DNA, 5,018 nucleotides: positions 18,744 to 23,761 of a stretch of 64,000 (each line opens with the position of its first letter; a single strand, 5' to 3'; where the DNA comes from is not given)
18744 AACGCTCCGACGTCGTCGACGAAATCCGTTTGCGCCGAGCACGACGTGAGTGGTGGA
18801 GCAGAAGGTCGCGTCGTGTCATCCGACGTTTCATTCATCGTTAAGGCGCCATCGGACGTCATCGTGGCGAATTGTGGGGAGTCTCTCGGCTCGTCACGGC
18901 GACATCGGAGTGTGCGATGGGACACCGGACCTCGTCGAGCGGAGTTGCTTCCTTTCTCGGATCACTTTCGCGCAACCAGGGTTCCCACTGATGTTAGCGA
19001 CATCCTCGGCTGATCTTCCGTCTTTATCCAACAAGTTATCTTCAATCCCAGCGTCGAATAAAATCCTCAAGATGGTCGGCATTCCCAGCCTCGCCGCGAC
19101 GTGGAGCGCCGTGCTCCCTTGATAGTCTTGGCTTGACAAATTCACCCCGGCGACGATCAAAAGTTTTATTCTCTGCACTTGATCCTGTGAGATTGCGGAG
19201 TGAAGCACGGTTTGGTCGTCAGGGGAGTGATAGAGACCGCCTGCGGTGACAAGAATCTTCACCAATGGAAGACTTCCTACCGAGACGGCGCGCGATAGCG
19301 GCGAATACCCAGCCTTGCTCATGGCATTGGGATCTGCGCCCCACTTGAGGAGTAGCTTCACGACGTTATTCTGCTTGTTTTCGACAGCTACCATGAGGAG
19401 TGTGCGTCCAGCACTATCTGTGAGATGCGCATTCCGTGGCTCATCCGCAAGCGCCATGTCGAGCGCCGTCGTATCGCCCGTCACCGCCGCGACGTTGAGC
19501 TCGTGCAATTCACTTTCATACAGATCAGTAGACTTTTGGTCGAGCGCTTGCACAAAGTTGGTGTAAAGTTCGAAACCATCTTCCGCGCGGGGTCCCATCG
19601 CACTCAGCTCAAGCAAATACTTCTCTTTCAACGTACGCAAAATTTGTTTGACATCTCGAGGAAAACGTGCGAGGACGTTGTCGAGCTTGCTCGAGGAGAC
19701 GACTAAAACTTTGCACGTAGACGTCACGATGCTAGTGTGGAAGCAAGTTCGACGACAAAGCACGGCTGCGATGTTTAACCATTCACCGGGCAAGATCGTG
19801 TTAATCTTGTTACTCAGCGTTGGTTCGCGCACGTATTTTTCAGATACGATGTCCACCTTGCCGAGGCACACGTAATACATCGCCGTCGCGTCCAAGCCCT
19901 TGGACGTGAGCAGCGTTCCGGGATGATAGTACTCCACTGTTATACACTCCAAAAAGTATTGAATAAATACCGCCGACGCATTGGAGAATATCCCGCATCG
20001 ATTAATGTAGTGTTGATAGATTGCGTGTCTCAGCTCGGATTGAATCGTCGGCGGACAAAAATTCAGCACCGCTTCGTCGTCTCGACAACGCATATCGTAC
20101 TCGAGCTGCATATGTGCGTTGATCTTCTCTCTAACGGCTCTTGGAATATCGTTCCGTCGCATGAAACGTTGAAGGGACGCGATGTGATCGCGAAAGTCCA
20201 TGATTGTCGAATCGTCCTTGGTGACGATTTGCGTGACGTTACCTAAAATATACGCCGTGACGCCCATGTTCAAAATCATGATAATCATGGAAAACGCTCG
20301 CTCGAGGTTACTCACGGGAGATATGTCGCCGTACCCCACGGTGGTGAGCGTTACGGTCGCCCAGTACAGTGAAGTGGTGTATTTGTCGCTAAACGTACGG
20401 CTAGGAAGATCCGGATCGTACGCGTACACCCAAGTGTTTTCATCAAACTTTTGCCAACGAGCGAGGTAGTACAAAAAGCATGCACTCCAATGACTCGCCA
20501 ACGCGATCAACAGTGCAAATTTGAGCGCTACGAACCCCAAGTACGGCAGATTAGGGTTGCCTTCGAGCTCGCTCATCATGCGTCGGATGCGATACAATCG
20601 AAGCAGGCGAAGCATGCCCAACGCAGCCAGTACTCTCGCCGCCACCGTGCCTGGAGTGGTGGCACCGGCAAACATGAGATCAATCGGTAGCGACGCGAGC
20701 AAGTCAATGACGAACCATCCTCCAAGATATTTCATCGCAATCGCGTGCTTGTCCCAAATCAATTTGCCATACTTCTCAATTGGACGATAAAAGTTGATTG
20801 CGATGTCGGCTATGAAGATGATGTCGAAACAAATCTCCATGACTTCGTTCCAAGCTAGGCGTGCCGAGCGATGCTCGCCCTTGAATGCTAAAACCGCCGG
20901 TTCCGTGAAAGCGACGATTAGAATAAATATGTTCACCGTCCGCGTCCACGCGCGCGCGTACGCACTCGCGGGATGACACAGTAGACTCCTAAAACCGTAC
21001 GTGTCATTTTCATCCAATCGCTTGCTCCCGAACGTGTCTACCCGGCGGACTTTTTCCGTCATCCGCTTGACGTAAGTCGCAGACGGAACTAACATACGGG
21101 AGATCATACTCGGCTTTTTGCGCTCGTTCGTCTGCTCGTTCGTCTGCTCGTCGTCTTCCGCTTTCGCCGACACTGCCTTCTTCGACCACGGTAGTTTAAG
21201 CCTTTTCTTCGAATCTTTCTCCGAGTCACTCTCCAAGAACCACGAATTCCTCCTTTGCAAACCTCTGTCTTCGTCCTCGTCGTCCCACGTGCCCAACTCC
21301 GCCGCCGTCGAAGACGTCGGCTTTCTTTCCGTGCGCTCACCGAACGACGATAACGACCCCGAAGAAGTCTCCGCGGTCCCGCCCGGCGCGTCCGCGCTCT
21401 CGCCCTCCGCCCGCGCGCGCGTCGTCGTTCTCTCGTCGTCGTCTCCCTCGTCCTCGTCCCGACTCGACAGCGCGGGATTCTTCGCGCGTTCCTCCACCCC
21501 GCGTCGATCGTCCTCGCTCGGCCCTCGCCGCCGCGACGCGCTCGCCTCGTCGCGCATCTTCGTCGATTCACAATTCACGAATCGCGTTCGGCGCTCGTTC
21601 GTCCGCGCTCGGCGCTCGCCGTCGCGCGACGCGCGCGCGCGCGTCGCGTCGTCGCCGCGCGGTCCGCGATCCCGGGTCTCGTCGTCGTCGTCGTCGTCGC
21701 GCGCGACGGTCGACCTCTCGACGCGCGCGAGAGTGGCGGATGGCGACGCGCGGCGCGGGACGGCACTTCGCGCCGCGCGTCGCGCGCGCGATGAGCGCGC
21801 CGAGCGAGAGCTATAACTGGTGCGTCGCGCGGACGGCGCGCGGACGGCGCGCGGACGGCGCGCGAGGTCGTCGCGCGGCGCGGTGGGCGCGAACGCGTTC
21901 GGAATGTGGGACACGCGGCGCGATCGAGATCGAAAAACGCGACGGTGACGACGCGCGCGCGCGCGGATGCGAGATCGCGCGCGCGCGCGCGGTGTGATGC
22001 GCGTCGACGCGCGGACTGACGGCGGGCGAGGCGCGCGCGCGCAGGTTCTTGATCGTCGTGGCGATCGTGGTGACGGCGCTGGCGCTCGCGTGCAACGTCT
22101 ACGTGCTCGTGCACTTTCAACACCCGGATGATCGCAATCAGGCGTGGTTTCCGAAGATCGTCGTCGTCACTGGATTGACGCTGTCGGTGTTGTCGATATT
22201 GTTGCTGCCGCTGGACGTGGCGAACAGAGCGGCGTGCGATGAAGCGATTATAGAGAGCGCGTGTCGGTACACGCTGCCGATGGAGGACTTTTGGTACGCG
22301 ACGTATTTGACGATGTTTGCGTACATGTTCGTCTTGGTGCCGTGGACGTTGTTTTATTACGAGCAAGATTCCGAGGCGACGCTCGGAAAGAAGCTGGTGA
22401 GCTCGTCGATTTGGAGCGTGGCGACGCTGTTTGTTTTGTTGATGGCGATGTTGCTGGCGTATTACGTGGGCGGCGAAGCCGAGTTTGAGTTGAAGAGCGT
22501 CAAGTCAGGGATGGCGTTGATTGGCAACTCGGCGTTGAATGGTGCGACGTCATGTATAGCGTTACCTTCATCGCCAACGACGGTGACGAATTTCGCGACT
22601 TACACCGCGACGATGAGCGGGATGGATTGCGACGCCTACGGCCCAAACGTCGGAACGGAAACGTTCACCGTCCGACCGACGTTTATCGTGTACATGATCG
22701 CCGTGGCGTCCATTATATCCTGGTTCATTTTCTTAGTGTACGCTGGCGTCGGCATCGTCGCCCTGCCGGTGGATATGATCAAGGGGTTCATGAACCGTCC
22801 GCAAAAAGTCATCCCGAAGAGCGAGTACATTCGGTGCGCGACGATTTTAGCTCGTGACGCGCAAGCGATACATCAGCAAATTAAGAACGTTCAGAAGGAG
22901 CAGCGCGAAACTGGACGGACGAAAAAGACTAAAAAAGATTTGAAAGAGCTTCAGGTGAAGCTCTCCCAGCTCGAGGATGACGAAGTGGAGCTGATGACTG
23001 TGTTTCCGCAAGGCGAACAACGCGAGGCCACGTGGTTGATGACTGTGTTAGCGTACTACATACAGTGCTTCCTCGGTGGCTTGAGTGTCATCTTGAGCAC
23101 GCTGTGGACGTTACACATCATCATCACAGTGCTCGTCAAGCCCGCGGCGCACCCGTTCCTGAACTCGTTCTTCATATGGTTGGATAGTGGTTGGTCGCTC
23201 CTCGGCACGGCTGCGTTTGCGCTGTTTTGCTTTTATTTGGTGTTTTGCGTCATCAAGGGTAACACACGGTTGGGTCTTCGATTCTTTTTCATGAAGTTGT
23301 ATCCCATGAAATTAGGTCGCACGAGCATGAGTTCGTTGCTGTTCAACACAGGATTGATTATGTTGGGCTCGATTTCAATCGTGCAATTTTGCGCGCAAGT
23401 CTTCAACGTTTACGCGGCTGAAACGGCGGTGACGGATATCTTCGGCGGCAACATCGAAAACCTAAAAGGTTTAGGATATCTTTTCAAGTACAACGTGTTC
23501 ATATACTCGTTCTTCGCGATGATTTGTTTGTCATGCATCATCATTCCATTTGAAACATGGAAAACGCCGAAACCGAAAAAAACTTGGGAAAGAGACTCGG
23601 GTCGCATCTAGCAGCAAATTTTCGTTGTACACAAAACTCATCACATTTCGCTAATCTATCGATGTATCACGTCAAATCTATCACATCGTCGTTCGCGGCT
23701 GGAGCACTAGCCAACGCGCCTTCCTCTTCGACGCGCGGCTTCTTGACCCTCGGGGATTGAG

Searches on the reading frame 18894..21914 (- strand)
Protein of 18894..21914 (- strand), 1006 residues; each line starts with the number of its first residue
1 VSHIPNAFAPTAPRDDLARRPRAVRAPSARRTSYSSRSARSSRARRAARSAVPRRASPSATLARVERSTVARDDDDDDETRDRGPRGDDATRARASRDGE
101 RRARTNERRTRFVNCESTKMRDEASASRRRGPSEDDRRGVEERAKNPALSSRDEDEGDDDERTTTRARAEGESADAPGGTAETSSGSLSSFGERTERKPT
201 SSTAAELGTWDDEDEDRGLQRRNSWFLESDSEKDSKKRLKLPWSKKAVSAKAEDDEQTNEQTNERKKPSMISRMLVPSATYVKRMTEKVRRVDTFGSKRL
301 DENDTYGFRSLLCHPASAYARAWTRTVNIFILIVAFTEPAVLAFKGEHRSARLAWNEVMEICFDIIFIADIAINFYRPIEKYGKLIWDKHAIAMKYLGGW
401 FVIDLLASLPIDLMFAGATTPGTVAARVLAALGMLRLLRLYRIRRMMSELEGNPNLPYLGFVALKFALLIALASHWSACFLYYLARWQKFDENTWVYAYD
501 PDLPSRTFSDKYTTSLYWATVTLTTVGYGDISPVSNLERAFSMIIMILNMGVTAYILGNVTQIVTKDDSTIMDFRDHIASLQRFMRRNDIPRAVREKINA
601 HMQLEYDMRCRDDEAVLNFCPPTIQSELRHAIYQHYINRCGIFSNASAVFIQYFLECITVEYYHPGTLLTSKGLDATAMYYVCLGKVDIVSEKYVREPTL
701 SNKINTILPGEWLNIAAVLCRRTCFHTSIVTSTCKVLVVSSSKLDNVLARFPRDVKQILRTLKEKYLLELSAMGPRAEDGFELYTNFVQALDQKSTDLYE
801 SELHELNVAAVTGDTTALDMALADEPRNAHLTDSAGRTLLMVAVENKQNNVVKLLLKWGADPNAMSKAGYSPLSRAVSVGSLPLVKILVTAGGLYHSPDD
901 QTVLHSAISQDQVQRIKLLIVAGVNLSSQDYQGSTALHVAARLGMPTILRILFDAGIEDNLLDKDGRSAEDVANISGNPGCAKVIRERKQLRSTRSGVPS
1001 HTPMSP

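Call 16: search_protein_families(library=pfam, proteins=[window:18894-21914:-], max_evalue=0.00001)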
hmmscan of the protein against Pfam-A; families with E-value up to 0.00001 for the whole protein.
window:18894-21914:- (1006 aa): 8 families
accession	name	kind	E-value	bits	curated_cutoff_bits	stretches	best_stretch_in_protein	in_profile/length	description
PF12796.13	Ank_2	-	4.1e-29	101.4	27.3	3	873-960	1-87/90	Ankyrin repeats (3 copies)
PF00520.37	Ion_trans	-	5.4e-29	101.5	25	1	326-565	3-234/241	Ion transport protein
PF00023.36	Ank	-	1.2e-16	60.3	21.1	0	836-865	2-31/33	Ankyrin repeat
PF07885.22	Ion_trans_2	-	1.6e-15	57.2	22.5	1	509-565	22-78/79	Ion channel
PF13857.12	Ank_5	-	5.3e-15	55.8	27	0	823-873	4-53/56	Ankyrin repeats (many copies)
PF13606.12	Ank_3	-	1.4e-14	52.9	22.3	0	836-864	2-30/30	Ankyrin repeat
PF13637.12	Ank_4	-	7.8e-11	42.4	22.7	0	904-942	1-39/50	Ankyrin repeats (many copies)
PF00027.35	cNMP_binding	-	1.2e-08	35.2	27.5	1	661-750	2-88/89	Cyclic nucleotide-binding domain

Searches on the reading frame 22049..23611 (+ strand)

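Call 16: search_protein_families(library=pfam, proteins=[window:22049-23611:+], max_evalue=0.00001)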
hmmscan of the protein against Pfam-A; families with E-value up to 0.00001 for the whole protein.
window:22049-23611:+ (520 aa): 1 family
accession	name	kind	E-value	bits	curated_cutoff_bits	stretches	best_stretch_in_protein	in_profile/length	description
PF04791.21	LMBR1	-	1.8e-47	162.8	31.9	2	2-307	2-209/510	LMBR1-like membrane protein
